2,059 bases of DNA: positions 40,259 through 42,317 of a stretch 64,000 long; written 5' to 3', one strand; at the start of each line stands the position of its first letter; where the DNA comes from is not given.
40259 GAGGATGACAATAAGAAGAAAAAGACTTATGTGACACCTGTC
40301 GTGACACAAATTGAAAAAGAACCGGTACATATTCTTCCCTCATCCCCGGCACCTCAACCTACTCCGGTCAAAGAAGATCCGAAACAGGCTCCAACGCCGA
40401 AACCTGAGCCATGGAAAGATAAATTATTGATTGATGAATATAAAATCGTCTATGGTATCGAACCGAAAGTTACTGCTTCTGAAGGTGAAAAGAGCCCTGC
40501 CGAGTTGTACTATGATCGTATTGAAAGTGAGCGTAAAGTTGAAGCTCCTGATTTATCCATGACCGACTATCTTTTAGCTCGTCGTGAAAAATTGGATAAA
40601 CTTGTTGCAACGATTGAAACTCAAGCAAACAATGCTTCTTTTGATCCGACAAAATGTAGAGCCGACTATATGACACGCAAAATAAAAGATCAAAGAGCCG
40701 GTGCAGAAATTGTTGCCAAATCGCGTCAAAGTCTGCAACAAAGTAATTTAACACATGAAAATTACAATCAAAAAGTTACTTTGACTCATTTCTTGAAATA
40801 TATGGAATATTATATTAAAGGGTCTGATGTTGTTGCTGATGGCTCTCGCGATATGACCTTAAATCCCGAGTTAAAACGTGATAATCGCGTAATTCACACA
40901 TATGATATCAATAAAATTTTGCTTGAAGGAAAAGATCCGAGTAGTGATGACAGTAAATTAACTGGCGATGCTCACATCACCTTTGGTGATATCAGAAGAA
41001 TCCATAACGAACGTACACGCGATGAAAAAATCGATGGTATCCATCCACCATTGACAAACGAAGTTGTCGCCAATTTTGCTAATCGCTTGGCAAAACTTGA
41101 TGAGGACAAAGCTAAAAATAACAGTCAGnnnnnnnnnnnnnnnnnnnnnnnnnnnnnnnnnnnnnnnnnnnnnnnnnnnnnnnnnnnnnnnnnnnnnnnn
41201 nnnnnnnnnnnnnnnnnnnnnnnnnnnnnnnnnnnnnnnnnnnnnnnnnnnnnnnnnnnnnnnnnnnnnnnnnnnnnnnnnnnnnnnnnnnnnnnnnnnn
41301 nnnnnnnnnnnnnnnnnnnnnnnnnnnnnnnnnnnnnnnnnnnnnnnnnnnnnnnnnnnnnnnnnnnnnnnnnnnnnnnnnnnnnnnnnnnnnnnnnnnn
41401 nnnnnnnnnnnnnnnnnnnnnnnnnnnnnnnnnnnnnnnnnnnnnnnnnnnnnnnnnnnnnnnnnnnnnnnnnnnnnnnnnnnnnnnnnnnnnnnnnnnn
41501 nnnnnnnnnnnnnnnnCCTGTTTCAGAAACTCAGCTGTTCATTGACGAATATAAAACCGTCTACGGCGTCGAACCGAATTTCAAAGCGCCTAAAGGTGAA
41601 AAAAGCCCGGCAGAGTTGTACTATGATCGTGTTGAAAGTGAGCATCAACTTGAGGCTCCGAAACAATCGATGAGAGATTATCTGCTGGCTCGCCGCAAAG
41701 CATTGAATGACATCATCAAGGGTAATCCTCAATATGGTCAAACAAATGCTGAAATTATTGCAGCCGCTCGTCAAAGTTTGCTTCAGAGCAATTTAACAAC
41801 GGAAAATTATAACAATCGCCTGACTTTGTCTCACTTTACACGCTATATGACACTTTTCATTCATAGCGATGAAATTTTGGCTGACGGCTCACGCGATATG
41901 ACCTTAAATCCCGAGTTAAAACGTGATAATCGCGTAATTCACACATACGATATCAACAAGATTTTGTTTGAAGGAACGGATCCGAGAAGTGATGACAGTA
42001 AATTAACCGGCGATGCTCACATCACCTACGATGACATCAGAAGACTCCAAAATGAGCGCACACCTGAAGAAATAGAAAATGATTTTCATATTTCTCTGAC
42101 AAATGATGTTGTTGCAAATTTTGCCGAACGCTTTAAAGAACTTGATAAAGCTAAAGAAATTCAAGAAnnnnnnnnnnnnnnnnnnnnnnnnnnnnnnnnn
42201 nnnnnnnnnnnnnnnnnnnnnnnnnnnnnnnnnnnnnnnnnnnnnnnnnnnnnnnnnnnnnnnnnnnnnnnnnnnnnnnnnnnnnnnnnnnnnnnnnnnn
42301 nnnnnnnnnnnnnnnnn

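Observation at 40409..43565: Four tandem ~180-aa C-terminal modules with evidence of recent gene conversion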

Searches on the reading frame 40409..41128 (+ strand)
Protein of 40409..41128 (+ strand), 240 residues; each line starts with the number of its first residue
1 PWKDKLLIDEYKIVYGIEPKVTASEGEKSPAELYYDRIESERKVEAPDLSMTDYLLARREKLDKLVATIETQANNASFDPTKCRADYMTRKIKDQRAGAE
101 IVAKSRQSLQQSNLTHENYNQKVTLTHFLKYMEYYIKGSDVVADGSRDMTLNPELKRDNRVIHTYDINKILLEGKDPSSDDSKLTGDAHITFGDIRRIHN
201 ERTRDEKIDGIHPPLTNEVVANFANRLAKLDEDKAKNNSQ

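Call 11: search_protein_families(library=pfam, proteins=[window:40409-41128:+], max_evalue=10)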
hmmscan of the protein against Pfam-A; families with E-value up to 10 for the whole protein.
window:40409-41128:+ (240 aa): 1 family
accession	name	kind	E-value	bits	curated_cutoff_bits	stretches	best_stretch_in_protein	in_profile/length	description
PF03357.26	Snf7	-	0.15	12.1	27.3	1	55-127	13-85/171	Snf7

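Call 12: find_homologous_proteins(query=A1, max_evalue=0.001)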
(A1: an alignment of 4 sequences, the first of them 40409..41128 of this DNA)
Query A1 (4 sequences) (240 aa, profile of the alignment): 8 proteins with E <= 0.001 among 7838 candidates.
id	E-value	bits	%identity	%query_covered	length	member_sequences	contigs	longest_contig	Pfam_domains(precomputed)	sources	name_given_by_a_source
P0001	2.8e-54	202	44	81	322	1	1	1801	-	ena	-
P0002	1.7e-47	180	55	71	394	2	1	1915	PF05887.17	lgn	-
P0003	4.4e-42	162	40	82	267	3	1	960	-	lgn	-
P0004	1.1e-40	158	45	71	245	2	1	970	-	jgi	jgi:hypothetical protein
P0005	3.1e-37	146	44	72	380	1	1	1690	-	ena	-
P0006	5.4e-28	116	44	57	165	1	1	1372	-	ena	-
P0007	4.1e-25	107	39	48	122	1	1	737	-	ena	-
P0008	1.2e-17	82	49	37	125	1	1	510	-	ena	-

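Call 16: find_related_loci(query=A2, collection=genome_contigs, flank=10000)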
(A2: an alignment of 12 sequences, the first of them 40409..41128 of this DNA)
Query A2 (240 aa) in genome_contigs; peptide patterns used: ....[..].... (x = any residue, [..] = any of these).
19 stretches matched a pattern; 15 encode a relative of the query (tblastn E <= 1e-3); 15 distinct loci.
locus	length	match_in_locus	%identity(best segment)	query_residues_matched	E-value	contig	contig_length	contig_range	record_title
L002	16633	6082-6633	46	5-186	3e-45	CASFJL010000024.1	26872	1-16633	uncultured proteobacterium isolate B15_L3_338338_idba_bin.30 genome assembly, contig: B15_L3_338338_idba_bin.30.fa_scaff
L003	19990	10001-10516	45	5-175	2e-43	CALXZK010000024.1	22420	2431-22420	MAG: uncultured Alphaproteobacteria bacterium isolate BRZ_QR__bin60 genome assembly, contig: BRZ_QR__NODE_2219_length_22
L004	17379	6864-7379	46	5-175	8e-43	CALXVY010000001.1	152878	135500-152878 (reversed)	MAG: uncultured Alphaproteobacteria bacterium isolate BRZ_KI__bin16 genome assembly, contig: BRZ_KI__NODE_99_length_1528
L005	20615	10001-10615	40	5-210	9e-44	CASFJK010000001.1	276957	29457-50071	uncultured proteobacterium isolate B12_L1_324324_idba_bin.34 genome assembly, contig: B12_L1_324324_idba_bin.34.fa_scaff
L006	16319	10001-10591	39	5-199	1e-41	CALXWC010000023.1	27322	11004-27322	MAG: uncultured Alphaproteobacteria bacterium isolate BRZ_QQ__bin19 genome assembly, contig: BRZ_QQ__NODE_1904_length_27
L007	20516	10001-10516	43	5-175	8e-42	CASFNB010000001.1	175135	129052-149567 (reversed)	uncultured proteobacterium isolate A1_L3_371371_idba_bin.16 genome assembly, contig: A1_L3_371371_idba_bin.16.fa_scaffol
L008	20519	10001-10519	45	5-175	3e-41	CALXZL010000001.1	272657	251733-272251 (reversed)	MAG: uncultured Alphaproteobacteria bacterium isolate BRZ_FT__bin57 genome assembly, contig: BRZ_FT__NODE_25_length_2726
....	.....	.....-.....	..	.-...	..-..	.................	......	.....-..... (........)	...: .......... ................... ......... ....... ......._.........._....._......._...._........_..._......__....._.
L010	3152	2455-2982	44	5-175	5e-38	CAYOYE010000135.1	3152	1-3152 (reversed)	MAG TPA_asm: uncultured Azospirillaceae bacterium isolate SRP222552_co1_183 genome assembly, contig: NODE_48294_length_3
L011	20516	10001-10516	42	6-175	8e-38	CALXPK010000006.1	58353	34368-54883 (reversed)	MAG: uncultured Alphaproteobacteria bacterium isolate E04__bin53 genome assembly, contig: E04__k127_5356819, whole genom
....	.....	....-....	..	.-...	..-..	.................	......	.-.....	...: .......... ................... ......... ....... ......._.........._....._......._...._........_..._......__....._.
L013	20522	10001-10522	44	4-175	5e-38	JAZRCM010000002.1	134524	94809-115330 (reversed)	MAG: Alphaproteobacteria bacterium isolate T1900045514_YK20190208.MAGScoT_cleanbin_000005 SGB_7587_k141_2518848, whole g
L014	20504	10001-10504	42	1-175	2e-37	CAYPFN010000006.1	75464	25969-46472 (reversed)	MAG TPA_asm: uncultured Azospirillaceae bacterium isolate SRP141132_co1_303 genome assembly, contig: NODE_149_length_754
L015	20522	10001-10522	45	4-175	2e-37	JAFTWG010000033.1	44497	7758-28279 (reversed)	MAG: Alphaproteobacteria bacterium isolate RGIG4207 Roe_deer_Colon-3__c478155, whole genome shotgun sequence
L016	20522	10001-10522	44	4-175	2e-36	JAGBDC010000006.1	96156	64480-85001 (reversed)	MAG: Alphaproteobacteria bacterium isolate RGIG9009 Water_deer_Rectum-3__c128978, whole genome shotgun sequence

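Call 30: predict_structure(alignment_id=A2)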
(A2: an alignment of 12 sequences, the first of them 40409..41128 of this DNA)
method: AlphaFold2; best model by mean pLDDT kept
length: 240 residues; sequences in the alignment: 12
mean_pLDDT: 76.9   pTM: 0.68
mean pLDDT of the five models: 76.9, 76.2, 75.9, 75.7, 74.8
residues with pLDDT >= 90: 86; 70-90: 66; 50-70: 74; < 50: 14
segments of 3 or more residues with pLDDT < 50: 157-159, 185-189
pLDDT, mean of each block of 10 residues (from residue 1): 87 94 88 95 96 95 90 66 93 92 89 82 93 76 56 50 71 73 48 56 58 56 67 74
secondary structure, 60 per line:
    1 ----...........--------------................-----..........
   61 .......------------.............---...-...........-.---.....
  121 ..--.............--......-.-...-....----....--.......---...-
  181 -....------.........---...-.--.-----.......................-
elements in order: H5-15 H30-45 H51-67 H80-92 H100-110 H116-122 H125-137 H140-145 H153-156 E161-164 H167-173 E182-185 H192-200 H217-239
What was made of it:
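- The model has 7-8 helices rather than a four-helix bundle (call 30).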

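Call 32: search_protein_representatives(alignment_id=A2)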
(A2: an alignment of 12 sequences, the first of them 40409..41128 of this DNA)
Query: 12 sequences, 296 profile positions. Proteins with E-value up to 0.001 (for the whole library): 60; up to 1e-10: 43; up to 1e-30: 26. The best 60 are listed.
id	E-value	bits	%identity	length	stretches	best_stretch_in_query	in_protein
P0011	6.3e-220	744.6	-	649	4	75-268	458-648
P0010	3.7e-218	738.8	-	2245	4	78-268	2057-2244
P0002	4.3e-115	400.5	-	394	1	8-295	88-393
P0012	2.7e-110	384.7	-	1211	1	1-295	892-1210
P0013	6.4e-106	370.3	-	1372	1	1-293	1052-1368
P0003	5.3e-104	364.1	-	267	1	44-295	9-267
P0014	1.5e-98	346.2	-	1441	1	2-291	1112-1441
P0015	1.6e-98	346.1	-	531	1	32-294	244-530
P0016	6.4e-94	330.9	-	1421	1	13-293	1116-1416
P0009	4.2e-92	325.0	-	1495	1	21-295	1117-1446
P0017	1.0e-86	307.3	-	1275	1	14-293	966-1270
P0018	3.3e-82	292.5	-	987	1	27-293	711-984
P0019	8.6e-75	268.1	-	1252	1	34-277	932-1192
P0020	7.3e-74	265.1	-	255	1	66-295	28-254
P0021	2.0e-72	260.4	-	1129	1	34-287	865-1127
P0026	1.2e-43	165.9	-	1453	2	14-286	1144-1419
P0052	1.2e-08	51.0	-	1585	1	49-223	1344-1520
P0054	4.1e-07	46.0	-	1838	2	21-154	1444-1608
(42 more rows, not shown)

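Call 35: search_protein_families(library=pfam, proteins=[P0013, P0026, P0054, P0012, P0014, P0052], max_evalue=0.1)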
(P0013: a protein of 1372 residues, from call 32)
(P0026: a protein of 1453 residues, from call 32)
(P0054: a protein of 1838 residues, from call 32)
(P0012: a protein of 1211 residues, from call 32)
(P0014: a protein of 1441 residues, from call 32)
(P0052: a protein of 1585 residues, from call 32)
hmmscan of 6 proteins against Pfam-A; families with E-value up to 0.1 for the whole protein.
P0013 (1372 aa): 0 families

P0026 (1453 aa): 0 families

P0054 (1838 aa): 1 family
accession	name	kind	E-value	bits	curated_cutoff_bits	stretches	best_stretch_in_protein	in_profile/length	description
PF00313.28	CSD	-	0.066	13.5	27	0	673-712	9-45/66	'Cold-shock' DNA-binding domain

P0012 (1211 aa): 2 families
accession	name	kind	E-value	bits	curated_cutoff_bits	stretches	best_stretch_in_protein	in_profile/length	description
PF11201.13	DUF2982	-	0.0054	16.7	25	1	215-311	44-120/151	Protein of unknown function (DUF2982)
PF16980.11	CitMHS_2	-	0.043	12.9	25.7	1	577-636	79-137/448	Putative citrate transport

P0014 (1441 aa): 1 family
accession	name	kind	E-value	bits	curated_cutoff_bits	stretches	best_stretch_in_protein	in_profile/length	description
PF09606.15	Med15_N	-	0.033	14.3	24.1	0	1050-1082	2-33/72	ARC105/Med15 mediator subunit N-terminal KIX domain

P0052 (1585 aa): 0 families

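Call 36: fold_search(model_id=the predicted structure, library=pdb)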
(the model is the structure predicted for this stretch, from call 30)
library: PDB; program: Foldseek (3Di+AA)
matches with E <= 10: 60; with E <= 0.001: 0
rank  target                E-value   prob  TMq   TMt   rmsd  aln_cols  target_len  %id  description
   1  9fjr_f                1.3e+00  0.04  0.17  0.14  23.1       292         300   15  Cryo-EM structure of Mycobacterium tuberculosis sigma-B RNA polymerase bound to -10 promoter element ssDNA oligo - sig (released 2025-05-07)
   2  3hzj_A                1.5e+00  0.03  0.14  0.13  19.6       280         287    9  Crystal structure of the RabGAP domain of the RABGAP1L protein (released 2009-07-14)
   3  6qev_B                2.5e+00  0.02  0.12  0.05  19.9       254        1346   14  EngBF DARPin Fusion 4b B6 (released 2019-11-06)
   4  3dka_B                3.0e+00  0.02  0.10  0.13  16.7       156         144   18  Crystal structure of a dinb-like protein (yjoa, bsu12410) from bacillus subtilis at 2.30 A resolution (released 2008-08-19)
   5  3wek                  3.4e+00  0.02  0.13  0.10  17.6       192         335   10  Crystal structure of the human squalene synthase F288L mutant in complex with presqualene pyrophosphate (released 2014-02-12)
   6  8gr5                  3.5e+00  0.01  0.10  0.08  18.1       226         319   12  Cop4 from Antrodia cinnamomea in apo form (released 2023-09-06)
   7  3vjc_F                4.1e+00  0.02  0.14  0.11  18.3       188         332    9  Crystal structure of the human squalene synthase in complex with zaragozic acid A (released 2012-04-11)
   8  2f6h                  4.1e+00  0.02  0.13  0.10  20.1       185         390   14  Myosin V cargo binding domain (released 2006-02-07)
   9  4hw3_D                4.1e+00  0.02  0.12  0.15  15.1       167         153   11  Discovery of potent Mcl-1 inhibitors using fragment-based methods and structure-based design (released 2013-01-09)
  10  5xpz_A                4.1e+00  0.02  0.10  0.07  17.3       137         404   13  Structural basis of kindlin-mediated integrin recognition and activation (released 2017-07-26)
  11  3dka_A                4.4e+00  0.02  0.11  0.15  15.3       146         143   15  Crystal structure of a dinb-like protein (yjoa, bsu12410) from bacillus subtilis at 2.30 A resolution (released 2008-08-19)
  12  6u6f_B                4.4e+00  0.02  0.12  0.15  15.4       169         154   11  The crystal structure of anti-apoptotic Mcl-1 protein in complex with 2, 5-substituted benzoic acid inhibitor 21 (released 2020-03-04)
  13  6ijf_B                4.8e+00  0.07  0.18  0.33   7.4       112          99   12  Crystal structure of the type VI effector-immunity complex (Tae4-Tai4) from Agrobacterium tumefaciens (released 2018-12-19)
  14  9v4i_D                4.8e+00  0.03  0.21  0.20  17.5       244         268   12  Prenyltransferase Ord1 D219A (released 2025-10-01)
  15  4mm0_A                5.1e+00  0.04  0.13  0.09  10.7        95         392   17  Crystal Structure Analysis of the Putative Thioether Synthase SgvP Involved in the Tailoring Step of Griseoviridin (released 2014-09-17)
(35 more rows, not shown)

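Call 43: search_solved_structures(query=A2, max_evalue=10, show_alignments=2)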
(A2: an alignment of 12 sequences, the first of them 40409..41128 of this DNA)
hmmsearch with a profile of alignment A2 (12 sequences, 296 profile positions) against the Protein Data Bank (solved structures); distinct sequences matched with E-value up to 10: 0.

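Call 47: find_encoding_contigs(protein=P0011, flank=3000, max_places=10)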
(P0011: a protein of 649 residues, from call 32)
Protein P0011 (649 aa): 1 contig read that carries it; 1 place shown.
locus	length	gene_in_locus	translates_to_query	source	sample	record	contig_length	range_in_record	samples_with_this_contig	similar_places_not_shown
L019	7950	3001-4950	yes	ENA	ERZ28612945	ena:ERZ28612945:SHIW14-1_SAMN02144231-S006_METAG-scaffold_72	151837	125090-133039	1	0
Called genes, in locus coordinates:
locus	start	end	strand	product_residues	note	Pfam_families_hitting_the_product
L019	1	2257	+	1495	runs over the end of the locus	-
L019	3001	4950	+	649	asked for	PF21635:Mov-10_helical (faint)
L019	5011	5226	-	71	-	PF04070:DUF378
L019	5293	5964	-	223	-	-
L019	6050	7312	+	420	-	PF00675:Peptidase_M16, PF05193:Peptidase_M16_C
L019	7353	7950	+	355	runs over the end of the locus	PF04326:SLFN_AlbA_2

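Call 58: fold_search(model_id=the predicted structure, library=viral)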
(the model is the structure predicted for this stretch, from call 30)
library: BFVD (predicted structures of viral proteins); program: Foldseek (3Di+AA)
matches with E <= 10: 54; with E <= 0.001: 0
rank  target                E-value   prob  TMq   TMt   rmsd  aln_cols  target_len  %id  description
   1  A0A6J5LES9            9.8e-01  0.08  0.18  0.21  20.3       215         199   16  Uncharacterized protein [uncultured Caudovirales phage]
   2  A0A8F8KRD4            9.8e-01  0.06  0.13  0.10  16.2       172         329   13  Ovarian tumor-like cysteine protease [Clandestinovirus]
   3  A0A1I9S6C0            1.1e+00  0.05  0.15  0.16  18.8       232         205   13  (no name in the UniProt tables at hand)
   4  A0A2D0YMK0            1.7e+00  0.05  0.16  0.15  17.6       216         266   13  Uncharacterized protein [Vibrio phage JSF9]
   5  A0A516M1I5            1.9e+00  0.02  0.11  0.10  19.3       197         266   15  (no name in the UniProt tables at hand)
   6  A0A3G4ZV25            2.3e+00  0.02  0.15  0.17  19.2       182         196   12  Uncharacterized protein [Edafosvirus sp.]
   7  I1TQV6                3.0e+00  0.04  0.14  0.18  16.0       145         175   15  (no name in the UniProt tables at hand)
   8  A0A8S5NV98            3.5e+00  0.06  0.19  0.27  13.3       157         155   10  Uncharacterized protein [Myoviridae sp. ct1CM14]
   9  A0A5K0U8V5            3.8e+00  0.02  0.13  0.12  16.0       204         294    8  Uncharacterized protein [Yasminevirus sp. GU-2018]
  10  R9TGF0                4.3e+00  0.03  0.15  0.09  15.4       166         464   13  Uncharacterized protein [Vibrio phage nt-1]
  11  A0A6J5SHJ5            4.5e+00  0.02  0.12  0.17  16.5       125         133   16  Uncharacterized protein [uncultured Caudovirales phage]
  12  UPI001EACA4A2         4.5e+00  0.02  0.12  0.10  14.1       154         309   12  (no name look-up for this kind of identifier)
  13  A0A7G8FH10            4.5e+00  0.01  0.14  0.14  23.7       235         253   11  (no name in the UniProt tables at hand)
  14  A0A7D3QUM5            4.7e+00  0.01  0.14  0.13  18.7       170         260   12  Uncharacterized protein [Fadolivirus FV1/VV64]
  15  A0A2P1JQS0            5.2e+00  0.04  0.15  0.27  13.7       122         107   10  Uncharacterized protein [Mycobacterium phage Nilo]
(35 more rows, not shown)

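Call 78: search_protein_families(library=pfam, alignment_id=A2, max_evalue=1)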
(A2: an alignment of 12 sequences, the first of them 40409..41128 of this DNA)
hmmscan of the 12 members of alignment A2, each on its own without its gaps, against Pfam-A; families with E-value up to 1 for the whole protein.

A. member 1, window:40409-41128:+ (240 aa): 1 family
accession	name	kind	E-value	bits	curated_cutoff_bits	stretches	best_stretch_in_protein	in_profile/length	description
PF03357.26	Snf7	-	0.15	12.1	27.3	1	55-127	13-85/171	Snf7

B. families by the number of members that match (of 12 scanned): 7 families
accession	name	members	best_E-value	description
PF05887.16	Trypan_PARP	1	1.7e-05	Procyclic acidic repetitive protein (PARP)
PF21635.2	Mov-10_helical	1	0.031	Helicase MOV-10, helical domain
PF04090.18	Rrn11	1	0.032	RNA polymerase I-specific transcription initiation factor Rrn11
PF04451.17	Capsid_NCLDV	1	0.037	Large eukaryotic DNA virus major capsid protein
PF09135.16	Alb1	1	0.097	Alb1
PF03357.26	Snf7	1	0.15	Snf7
PF16031.10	TonB_N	1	0.6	TonB polyproline region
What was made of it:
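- On TonB/TolA-like tether: The only Pfam signal is TonB_N at E=0.6 in one member (call 78).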

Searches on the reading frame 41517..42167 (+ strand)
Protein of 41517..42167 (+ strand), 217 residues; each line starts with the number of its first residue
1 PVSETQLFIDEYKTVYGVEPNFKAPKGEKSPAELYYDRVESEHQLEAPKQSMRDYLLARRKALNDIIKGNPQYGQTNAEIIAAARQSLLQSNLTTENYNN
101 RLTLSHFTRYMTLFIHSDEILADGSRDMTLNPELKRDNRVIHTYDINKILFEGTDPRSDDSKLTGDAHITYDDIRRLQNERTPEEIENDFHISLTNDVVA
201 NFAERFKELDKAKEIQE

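Call 11: search_protein_families(library=pfam, proteins=[window:41517-42167:+], max_evalue=10)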
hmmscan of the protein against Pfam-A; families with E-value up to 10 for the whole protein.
window:41517-42167:+ (217 aa): 1 family
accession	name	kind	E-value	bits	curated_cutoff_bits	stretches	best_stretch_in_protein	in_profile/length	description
PF21635.2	Mov-10_helical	-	0.031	15.5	24.8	1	63-104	10-52/67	Helicase MOV-10, helical domain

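Call 53: find_related_loci(query=A3, collection=metagenome_contigs, flank=6000)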
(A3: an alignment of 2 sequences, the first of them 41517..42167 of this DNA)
Query A3 (217 aa) in metagenome_contigs; peptide patterns used: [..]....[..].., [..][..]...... (x = any residue, [..] = any of these).
202 stretches matched a pattern; 3 encode a relative of the query (tblastn E <= 1e-3); 3 distinct loci.
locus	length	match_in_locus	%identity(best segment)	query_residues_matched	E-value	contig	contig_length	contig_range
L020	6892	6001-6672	37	6-211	3e-39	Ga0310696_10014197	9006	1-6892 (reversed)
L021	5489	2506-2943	43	6-132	2e-31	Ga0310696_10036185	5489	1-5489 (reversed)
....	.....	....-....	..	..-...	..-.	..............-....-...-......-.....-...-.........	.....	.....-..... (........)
